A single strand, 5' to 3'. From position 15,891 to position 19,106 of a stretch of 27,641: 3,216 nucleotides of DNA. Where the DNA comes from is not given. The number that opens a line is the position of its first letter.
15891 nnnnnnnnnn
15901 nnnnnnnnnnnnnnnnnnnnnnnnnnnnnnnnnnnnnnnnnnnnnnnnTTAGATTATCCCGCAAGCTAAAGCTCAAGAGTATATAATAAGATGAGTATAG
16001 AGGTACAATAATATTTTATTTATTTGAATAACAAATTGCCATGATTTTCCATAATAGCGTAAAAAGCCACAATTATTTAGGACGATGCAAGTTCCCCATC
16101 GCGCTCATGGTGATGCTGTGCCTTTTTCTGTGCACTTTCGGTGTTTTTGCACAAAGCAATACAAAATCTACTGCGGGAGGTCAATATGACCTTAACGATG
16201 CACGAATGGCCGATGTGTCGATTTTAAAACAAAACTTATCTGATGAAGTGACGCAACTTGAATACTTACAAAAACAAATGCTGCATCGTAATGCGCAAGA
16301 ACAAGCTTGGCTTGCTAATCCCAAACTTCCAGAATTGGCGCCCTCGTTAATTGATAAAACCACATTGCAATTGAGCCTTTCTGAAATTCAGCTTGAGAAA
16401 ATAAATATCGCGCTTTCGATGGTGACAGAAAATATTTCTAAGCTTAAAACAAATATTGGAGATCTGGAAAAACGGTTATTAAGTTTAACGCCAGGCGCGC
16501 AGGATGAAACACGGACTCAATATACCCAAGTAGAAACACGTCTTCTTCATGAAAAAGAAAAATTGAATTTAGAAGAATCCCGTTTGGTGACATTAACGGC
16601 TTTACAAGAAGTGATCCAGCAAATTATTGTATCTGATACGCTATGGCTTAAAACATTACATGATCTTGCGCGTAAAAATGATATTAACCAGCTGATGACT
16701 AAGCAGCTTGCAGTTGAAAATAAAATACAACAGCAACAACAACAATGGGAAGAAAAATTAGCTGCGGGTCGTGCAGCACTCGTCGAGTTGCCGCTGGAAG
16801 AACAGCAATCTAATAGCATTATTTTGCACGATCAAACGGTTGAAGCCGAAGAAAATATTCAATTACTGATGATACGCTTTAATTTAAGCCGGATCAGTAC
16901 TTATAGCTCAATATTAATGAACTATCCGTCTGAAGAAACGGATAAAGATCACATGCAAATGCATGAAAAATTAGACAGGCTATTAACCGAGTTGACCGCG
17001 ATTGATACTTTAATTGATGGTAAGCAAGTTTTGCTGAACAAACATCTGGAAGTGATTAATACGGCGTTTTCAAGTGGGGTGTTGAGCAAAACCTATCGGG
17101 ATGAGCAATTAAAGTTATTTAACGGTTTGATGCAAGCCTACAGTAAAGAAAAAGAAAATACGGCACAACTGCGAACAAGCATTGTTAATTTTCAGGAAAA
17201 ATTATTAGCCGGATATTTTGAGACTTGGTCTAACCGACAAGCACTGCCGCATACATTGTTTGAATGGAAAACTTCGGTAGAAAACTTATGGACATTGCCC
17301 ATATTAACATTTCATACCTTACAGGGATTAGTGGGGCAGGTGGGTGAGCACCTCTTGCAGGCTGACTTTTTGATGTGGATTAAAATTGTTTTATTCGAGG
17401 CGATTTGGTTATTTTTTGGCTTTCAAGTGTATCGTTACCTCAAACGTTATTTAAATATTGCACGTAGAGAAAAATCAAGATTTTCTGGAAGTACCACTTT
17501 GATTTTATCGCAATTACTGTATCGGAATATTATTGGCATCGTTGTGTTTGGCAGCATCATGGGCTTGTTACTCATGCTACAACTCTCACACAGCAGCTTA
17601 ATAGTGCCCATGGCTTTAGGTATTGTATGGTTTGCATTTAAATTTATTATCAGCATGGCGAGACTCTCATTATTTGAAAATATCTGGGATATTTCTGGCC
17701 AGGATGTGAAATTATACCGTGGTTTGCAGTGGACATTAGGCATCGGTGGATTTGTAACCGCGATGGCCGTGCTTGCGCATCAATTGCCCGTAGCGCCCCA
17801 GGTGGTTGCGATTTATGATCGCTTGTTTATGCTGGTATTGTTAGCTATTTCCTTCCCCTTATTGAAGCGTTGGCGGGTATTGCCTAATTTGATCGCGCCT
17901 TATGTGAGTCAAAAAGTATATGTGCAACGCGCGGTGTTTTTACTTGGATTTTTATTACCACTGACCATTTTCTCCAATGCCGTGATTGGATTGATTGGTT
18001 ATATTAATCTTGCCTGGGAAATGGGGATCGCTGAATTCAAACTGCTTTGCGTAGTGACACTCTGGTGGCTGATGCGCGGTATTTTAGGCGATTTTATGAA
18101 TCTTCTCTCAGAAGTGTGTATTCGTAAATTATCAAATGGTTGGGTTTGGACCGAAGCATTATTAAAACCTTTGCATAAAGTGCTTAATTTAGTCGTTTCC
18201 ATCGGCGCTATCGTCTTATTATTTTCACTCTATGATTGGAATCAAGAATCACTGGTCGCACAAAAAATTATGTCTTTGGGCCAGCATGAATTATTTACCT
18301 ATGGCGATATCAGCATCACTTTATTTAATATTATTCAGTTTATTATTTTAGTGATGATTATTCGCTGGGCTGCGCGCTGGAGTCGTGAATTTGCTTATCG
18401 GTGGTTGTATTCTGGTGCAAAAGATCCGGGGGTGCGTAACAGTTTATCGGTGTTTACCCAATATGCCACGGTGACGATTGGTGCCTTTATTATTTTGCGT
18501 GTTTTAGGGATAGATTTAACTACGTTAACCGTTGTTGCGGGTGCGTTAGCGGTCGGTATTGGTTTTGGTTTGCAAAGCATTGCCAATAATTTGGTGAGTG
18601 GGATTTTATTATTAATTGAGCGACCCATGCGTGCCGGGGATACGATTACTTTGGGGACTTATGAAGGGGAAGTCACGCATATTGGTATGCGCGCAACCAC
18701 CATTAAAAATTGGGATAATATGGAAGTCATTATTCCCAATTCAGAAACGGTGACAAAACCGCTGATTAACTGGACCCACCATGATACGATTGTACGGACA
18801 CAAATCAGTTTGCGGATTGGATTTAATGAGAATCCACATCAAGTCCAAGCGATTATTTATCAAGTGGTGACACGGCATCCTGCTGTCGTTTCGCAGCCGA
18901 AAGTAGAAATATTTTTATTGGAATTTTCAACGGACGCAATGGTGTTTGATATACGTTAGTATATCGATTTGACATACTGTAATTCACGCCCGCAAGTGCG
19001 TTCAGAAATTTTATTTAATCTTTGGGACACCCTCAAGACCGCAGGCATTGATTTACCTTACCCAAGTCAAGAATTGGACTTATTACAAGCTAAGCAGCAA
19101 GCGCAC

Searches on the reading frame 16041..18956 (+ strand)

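Call 70: search_protein_families(library=pfam, proteins=[window:16041-18956:+], max_evalue=0.001)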
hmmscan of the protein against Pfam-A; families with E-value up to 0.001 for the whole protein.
window:16041-18956:+ (972 aa): 2 families
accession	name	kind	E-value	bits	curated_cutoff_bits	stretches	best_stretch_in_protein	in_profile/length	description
PF00924.24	MS_channel_2nd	-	1e-21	77.2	20.2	1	847-913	2-68/68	Mechanosensitive ion channel, beta-domain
PF21088.3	MS_channel_1st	-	2.2e-06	28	23.1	1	808-845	5-42/42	Mechanosensitive ion channel, transmembrane helices 2/3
